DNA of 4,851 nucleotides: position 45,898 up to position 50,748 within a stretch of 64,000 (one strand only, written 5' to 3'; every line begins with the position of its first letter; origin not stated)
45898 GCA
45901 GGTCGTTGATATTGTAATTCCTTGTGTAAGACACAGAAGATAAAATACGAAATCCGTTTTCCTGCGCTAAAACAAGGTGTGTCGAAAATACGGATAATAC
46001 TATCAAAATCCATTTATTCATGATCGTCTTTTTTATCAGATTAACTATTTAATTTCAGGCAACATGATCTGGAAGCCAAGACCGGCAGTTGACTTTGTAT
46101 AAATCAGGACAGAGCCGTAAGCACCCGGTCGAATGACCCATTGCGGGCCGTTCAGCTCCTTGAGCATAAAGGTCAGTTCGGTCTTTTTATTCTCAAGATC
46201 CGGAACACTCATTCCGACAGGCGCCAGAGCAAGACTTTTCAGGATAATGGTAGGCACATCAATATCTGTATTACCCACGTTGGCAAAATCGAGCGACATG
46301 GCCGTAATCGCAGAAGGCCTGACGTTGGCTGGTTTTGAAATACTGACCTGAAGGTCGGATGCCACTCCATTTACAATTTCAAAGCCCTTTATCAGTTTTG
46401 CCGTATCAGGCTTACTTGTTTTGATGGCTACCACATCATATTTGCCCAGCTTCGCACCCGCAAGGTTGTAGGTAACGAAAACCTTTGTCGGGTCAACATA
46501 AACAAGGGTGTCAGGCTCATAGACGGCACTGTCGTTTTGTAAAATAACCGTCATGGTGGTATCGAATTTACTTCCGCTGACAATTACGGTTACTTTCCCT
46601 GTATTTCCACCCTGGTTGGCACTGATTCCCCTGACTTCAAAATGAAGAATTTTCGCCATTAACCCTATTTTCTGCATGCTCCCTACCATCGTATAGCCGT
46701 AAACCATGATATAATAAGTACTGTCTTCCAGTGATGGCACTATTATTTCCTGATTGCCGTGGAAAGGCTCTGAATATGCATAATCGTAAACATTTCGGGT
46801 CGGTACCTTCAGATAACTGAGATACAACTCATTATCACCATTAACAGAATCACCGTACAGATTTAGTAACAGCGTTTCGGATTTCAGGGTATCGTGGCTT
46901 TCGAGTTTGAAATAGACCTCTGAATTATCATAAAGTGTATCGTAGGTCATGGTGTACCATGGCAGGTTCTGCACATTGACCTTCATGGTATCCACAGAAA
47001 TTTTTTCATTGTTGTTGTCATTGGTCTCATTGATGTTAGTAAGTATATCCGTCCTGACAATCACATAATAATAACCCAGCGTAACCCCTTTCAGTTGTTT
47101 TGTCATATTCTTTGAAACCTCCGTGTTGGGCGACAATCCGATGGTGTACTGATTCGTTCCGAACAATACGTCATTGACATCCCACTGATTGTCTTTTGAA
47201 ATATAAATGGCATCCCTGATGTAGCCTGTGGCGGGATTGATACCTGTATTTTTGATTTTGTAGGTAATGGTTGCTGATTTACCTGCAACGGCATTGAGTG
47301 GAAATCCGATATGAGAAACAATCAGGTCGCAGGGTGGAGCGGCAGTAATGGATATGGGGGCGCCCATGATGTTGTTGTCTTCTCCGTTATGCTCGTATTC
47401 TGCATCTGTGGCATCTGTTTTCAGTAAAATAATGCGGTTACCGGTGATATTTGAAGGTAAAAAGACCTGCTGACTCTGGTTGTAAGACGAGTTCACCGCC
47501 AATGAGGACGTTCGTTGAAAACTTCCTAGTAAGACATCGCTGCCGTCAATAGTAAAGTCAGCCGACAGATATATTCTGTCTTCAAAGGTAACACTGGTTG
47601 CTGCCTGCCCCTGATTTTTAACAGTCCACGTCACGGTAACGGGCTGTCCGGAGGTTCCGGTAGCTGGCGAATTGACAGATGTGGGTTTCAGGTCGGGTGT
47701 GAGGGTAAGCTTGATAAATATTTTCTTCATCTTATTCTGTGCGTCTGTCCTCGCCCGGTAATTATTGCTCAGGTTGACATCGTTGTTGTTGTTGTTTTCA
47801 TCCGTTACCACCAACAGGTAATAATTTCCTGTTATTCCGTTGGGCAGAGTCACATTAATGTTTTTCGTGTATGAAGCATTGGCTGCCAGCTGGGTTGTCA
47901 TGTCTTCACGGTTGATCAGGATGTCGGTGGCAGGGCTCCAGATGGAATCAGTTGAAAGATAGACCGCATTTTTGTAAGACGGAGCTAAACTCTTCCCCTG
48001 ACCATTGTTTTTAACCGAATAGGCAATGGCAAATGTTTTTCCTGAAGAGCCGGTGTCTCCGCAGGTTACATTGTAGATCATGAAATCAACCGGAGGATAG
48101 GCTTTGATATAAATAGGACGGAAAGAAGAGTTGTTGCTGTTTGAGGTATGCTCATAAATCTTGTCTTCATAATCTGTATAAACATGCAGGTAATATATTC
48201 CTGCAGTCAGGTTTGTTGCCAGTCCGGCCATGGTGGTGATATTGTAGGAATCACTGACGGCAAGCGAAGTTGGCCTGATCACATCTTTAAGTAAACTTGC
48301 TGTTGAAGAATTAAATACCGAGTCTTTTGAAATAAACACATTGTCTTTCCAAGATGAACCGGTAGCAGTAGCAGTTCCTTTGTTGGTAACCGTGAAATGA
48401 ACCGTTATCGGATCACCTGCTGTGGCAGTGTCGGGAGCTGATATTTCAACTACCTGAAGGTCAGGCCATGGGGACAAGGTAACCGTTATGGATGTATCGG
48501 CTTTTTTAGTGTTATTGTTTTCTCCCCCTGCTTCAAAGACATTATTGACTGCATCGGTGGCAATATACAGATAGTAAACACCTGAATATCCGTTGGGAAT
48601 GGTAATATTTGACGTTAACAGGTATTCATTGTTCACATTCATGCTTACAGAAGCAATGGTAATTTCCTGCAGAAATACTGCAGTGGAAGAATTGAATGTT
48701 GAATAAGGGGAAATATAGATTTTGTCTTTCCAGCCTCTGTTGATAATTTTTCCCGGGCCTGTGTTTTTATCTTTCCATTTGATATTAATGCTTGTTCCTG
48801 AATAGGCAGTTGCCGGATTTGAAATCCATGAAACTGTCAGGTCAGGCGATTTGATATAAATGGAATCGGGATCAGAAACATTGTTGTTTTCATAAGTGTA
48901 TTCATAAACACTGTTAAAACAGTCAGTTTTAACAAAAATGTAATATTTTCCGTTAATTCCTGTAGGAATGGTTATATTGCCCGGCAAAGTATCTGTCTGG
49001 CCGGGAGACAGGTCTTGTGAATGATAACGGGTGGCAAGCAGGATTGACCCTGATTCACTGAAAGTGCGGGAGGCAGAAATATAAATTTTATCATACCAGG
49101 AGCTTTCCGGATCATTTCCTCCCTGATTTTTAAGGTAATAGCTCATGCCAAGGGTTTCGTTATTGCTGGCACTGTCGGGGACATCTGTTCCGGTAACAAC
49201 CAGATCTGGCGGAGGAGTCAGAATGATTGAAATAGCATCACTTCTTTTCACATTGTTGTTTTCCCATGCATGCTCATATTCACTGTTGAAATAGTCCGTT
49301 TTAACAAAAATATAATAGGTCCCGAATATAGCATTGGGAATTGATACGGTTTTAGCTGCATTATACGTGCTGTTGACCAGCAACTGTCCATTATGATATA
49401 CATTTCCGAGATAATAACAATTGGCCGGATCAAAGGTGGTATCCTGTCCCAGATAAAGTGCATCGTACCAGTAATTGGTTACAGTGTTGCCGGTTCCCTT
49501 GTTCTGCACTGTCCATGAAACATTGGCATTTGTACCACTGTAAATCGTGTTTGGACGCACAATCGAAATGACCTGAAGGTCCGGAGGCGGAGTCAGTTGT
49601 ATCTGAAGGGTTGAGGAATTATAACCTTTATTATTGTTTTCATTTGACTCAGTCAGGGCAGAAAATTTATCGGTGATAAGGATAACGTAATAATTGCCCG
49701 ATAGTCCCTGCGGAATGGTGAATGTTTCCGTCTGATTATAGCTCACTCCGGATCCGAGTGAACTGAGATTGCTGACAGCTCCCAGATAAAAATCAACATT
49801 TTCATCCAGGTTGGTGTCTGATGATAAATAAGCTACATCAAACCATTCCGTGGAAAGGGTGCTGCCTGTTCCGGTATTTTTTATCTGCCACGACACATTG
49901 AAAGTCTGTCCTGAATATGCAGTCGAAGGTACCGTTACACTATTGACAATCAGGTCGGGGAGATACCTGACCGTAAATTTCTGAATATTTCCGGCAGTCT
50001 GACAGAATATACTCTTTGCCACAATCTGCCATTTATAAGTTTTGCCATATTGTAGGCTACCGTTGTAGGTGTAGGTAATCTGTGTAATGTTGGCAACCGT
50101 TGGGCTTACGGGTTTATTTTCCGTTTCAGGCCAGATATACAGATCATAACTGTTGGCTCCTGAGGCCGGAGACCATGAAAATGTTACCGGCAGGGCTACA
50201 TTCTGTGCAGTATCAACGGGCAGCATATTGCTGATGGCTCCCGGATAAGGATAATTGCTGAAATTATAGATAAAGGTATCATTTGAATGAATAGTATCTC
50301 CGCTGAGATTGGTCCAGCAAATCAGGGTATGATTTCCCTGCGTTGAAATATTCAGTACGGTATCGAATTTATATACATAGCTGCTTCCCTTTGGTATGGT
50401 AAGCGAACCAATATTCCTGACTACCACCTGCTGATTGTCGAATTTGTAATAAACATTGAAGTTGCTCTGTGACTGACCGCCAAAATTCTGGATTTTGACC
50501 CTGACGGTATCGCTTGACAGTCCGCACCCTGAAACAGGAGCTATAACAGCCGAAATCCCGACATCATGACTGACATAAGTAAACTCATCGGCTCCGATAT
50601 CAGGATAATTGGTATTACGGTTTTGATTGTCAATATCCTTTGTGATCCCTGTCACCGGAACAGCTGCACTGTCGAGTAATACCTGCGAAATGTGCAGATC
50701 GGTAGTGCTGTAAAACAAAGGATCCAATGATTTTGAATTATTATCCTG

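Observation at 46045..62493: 5482-aa giant surface protein with GEVED-motif N-terminus and no recognisable T9SS sorting domain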

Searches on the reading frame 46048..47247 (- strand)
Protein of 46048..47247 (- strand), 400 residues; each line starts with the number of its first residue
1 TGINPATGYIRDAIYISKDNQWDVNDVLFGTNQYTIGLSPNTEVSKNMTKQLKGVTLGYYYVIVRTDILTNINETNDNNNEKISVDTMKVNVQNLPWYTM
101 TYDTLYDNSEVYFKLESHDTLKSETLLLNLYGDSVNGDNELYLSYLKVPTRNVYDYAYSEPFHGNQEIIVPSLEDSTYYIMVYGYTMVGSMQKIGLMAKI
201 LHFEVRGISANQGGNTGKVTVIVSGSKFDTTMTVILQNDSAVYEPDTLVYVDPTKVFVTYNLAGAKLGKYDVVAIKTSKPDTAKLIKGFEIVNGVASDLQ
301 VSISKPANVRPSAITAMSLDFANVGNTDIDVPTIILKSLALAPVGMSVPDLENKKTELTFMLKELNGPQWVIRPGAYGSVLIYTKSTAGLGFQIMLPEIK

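Call 8: search_protein_families(library=ncbifam, proteins=[window:46048-47247:-], max_evalue=10)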
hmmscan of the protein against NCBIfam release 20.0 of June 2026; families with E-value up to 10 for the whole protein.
window:46048-47247:- (400 aa): 0 families

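Call 9: search_protein_families(library=pfam, proteins=[window:46048-47247:-], max_evalue=10)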
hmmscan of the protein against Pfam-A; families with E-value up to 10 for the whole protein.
window:46048-47247:- (400 aa): 2 families
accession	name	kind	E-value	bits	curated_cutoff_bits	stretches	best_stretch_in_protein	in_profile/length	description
PF04151.21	PPC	-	0.00045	21.5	25.9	1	112-184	6-70/70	Bacterial pre-peptidase C-terminal domain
PF07705.17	CARDB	-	0.0031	18.1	22.7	1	27-82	54-99/101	CARDB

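Call 10: find_homologous_proteins(query=window:46048-47097:-, max_evalue=0.001)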
Query window:46048-47097:- (350 aa): 1 proteins with E <= 0.001 among 1888 candidates.
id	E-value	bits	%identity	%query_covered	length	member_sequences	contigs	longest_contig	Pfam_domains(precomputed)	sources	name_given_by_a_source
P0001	8.8e-103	362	61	74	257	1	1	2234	-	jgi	jgi:hypothetical protein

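Call 12: find_encoding_contigs(protein=P0001, flank=10000)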
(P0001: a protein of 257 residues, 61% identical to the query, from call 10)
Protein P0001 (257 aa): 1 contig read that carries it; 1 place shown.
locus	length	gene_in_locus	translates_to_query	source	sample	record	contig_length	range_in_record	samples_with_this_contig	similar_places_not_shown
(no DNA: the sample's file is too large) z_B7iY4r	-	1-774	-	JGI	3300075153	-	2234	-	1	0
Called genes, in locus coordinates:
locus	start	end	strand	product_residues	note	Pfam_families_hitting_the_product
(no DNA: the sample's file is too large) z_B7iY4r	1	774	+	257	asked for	?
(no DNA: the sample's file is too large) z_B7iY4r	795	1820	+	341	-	-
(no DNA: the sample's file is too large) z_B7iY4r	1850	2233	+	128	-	?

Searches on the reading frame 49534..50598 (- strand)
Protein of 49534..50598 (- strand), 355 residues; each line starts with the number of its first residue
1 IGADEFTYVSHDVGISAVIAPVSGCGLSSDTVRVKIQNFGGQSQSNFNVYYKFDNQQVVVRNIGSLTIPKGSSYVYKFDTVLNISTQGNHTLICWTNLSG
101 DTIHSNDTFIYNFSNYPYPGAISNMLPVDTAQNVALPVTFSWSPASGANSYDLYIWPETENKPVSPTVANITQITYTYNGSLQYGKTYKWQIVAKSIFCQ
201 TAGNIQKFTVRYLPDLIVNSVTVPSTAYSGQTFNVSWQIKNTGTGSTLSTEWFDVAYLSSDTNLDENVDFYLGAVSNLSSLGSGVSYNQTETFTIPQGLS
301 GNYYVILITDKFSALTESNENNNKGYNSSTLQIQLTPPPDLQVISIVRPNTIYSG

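Call 21: search_protein_families(library=pfam, proteins=[window:49534-50598:-], max_evalue=0.01)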
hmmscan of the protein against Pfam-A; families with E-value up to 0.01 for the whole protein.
window:49534-50598:- (355 aa): 2 families
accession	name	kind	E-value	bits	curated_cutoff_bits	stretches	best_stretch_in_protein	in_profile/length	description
PF07705.17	CARDB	-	1.8e-17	63.9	22.7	2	214-324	2-98/101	CARDB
PF19271.4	Nis1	-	0.004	18.2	27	0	218-329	5-112/114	Nis1 family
